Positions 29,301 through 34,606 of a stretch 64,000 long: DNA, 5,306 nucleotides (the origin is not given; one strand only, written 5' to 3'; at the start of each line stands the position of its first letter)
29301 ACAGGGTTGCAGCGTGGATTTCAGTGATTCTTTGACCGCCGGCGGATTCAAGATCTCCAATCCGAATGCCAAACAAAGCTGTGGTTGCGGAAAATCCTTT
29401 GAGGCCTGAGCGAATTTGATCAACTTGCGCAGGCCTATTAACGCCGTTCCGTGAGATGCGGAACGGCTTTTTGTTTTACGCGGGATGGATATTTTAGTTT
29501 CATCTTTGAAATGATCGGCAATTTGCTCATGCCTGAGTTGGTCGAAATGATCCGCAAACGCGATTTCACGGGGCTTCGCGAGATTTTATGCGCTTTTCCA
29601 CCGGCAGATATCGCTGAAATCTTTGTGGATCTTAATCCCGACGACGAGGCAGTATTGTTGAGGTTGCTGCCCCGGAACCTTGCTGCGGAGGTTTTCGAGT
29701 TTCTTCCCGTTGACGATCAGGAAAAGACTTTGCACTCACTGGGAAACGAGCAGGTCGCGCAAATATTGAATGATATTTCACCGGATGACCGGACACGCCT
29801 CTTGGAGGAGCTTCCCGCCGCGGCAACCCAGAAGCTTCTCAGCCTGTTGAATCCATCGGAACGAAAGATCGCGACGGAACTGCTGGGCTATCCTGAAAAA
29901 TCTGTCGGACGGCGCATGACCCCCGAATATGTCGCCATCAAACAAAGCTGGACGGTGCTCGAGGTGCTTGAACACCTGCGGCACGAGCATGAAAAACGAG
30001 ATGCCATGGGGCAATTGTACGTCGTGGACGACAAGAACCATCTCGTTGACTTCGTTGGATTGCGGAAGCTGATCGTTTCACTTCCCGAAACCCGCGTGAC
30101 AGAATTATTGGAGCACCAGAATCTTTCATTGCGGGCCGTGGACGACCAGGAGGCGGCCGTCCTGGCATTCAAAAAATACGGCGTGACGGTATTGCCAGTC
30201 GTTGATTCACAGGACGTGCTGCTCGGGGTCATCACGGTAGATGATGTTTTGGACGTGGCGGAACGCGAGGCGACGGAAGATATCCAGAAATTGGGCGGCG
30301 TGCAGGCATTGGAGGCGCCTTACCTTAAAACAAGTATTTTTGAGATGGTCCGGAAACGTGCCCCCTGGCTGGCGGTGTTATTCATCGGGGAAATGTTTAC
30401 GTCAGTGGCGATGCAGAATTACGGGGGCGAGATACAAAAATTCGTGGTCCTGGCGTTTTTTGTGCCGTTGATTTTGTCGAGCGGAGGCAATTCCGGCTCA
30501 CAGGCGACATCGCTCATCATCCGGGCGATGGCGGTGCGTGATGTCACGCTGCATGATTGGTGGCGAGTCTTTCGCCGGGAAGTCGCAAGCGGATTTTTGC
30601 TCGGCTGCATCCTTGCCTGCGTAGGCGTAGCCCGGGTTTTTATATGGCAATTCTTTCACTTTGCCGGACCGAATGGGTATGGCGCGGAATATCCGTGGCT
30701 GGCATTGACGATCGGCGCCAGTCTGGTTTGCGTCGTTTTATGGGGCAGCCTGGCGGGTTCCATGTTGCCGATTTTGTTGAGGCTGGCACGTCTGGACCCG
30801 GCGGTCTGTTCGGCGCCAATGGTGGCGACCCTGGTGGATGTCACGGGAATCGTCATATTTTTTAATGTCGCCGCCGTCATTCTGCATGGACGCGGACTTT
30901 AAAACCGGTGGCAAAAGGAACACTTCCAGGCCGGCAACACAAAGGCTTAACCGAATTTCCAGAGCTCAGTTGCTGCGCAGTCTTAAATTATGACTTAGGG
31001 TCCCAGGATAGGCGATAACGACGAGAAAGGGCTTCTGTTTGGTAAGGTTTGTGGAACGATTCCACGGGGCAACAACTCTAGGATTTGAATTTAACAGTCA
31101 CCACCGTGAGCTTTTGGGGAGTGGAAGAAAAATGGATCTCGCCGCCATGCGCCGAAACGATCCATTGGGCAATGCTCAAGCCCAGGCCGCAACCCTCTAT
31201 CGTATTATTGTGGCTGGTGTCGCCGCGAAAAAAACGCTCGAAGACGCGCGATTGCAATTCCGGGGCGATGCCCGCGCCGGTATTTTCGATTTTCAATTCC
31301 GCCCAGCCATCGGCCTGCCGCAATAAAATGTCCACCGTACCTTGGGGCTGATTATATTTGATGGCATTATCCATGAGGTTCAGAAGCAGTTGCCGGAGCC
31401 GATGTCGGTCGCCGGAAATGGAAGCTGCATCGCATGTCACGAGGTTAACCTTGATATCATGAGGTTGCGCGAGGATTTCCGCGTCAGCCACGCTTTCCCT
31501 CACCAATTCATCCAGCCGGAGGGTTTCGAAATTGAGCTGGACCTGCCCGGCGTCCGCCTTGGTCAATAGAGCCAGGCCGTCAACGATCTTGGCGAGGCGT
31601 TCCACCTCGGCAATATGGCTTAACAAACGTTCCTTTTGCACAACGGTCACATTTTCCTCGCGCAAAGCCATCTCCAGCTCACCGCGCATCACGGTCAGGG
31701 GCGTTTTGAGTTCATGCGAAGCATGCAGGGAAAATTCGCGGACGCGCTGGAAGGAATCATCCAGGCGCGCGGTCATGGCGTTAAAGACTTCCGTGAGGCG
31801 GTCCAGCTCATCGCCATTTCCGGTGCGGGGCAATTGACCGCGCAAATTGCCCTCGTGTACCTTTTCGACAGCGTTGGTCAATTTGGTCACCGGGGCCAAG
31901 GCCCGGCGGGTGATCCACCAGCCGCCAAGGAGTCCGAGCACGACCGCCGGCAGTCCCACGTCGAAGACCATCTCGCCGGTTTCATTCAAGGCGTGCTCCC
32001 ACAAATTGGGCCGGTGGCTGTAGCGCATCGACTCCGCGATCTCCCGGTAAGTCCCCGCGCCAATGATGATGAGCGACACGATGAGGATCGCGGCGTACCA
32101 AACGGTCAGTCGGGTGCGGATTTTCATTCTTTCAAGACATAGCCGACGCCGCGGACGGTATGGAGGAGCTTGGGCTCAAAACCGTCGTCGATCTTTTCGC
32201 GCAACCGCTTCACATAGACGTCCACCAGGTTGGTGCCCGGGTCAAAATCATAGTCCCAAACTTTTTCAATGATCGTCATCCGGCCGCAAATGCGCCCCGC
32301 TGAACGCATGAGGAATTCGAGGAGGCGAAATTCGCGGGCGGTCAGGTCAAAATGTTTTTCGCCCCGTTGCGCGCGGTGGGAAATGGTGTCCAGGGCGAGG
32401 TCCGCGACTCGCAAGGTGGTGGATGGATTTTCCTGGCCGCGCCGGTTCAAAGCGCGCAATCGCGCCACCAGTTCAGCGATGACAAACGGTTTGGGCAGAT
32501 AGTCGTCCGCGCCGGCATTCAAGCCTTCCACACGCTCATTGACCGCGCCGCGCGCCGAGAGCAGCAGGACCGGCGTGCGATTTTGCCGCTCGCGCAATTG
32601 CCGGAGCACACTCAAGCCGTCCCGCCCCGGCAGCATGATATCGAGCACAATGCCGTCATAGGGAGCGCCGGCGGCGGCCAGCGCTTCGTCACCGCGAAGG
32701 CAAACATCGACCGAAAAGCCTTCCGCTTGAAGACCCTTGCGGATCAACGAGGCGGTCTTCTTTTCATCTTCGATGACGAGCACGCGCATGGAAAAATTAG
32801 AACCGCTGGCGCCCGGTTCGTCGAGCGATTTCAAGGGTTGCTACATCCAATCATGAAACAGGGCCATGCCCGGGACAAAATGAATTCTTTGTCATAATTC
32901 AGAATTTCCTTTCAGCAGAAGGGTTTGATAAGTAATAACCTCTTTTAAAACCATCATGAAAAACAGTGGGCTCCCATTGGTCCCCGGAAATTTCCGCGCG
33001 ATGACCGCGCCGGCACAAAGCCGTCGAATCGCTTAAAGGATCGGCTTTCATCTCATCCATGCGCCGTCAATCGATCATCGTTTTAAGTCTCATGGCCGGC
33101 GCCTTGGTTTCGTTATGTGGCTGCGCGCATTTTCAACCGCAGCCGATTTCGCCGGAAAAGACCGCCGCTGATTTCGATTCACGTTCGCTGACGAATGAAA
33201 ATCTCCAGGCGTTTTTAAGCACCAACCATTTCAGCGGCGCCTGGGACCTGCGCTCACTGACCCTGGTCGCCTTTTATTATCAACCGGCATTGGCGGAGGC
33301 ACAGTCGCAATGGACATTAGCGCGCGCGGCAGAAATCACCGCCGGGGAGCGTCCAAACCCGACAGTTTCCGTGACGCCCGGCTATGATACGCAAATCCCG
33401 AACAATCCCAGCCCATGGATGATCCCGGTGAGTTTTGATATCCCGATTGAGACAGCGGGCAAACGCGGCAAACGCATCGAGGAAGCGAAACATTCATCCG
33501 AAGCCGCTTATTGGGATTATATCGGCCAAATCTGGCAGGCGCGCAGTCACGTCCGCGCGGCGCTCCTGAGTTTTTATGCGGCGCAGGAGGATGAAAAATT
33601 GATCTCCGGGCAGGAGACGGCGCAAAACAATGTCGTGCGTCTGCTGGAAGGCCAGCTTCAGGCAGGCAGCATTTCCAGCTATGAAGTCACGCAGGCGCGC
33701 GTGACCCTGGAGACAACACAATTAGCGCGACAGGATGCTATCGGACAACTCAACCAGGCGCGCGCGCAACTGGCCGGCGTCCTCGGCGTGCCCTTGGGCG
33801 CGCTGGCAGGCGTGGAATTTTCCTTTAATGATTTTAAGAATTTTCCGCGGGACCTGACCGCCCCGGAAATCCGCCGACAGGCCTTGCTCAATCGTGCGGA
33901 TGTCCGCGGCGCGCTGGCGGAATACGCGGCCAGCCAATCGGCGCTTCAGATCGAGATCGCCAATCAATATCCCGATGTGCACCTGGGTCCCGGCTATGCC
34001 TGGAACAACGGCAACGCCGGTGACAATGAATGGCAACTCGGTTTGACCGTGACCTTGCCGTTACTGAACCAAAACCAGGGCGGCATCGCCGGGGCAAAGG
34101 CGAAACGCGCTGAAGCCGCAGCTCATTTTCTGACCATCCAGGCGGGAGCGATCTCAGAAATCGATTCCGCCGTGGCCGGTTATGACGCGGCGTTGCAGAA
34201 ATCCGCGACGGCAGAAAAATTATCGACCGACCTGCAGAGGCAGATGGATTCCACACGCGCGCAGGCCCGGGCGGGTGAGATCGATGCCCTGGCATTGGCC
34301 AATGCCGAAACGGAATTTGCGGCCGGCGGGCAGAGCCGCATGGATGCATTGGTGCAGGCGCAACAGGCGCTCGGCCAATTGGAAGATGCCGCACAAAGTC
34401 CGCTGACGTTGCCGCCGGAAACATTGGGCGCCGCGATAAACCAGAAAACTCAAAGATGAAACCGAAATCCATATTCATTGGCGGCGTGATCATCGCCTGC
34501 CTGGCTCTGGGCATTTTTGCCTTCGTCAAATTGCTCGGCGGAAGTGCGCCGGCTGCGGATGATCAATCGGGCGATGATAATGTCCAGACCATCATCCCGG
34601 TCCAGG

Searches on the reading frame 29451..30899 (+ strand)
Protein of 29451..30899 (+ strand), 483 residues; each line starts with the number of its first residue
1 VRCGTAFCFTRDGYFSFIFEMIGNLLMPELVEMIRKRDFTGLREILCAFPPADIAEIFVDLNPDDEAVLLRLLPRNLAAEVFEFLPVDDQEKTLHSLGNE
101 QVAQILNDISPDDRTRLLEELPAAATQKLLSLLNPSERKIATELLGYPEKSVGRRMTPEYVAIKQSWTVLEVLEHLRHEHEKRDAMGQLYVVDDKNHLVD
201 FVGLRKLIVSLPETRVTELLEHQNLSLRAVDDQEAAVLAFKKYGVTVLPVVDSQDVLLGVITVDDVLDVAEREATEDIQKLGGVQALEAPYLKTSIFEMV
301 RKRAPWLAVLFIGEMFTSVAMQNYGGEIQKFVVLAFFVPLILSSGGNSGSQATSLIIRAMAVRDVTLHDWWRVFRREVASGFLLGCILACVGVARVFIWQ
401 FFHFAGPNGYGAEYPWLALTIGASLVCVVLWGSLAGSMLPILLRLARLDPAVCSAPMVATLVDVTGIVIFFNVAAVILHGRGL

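Call 75: search_protein_families(library=ncbifam, proteins=[window:29451-30899:+], max_evalue=0.00001)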
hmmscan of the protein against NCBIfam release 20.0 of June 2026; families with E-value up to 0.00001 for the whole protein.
window:29451-30899:+ (483 aa): 1 family
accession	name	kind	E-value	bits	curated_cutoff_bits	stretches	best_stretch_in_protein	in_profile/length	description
TIGR00400.1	mgtE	equivalog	1.8e-118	396.2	232.75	1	30-479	11-448/450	magnesium transporter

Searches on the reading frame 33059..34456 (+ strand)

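Call 75: search_protein_families(library=ncbifam, proteins=[window:33059-34456:+], max_evalue=0.00001)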
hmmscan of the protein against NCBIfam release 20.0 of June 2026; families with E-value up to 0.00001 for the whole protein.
window:33059-34456:+ (466 aa): 3 families
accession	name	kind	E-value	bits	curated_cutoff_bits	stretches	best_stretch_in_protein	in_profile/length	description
NF045679.1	DiMtlExpIhpA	equivalog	1.3e-13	50.4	650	1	75-359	44-325/424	divalent metal ion exporter subunit IhpA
TIGR01845.1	outer_NodT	subfamily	9.2e-09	34.6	210.05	1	138-424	144-436/460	efflux transporter outer membrane subunit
TIGR01844.1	type_I_sec_TolC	subfamily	8e-07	28.4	225.15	1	163-353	114-300/414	TolC family outer membrane protein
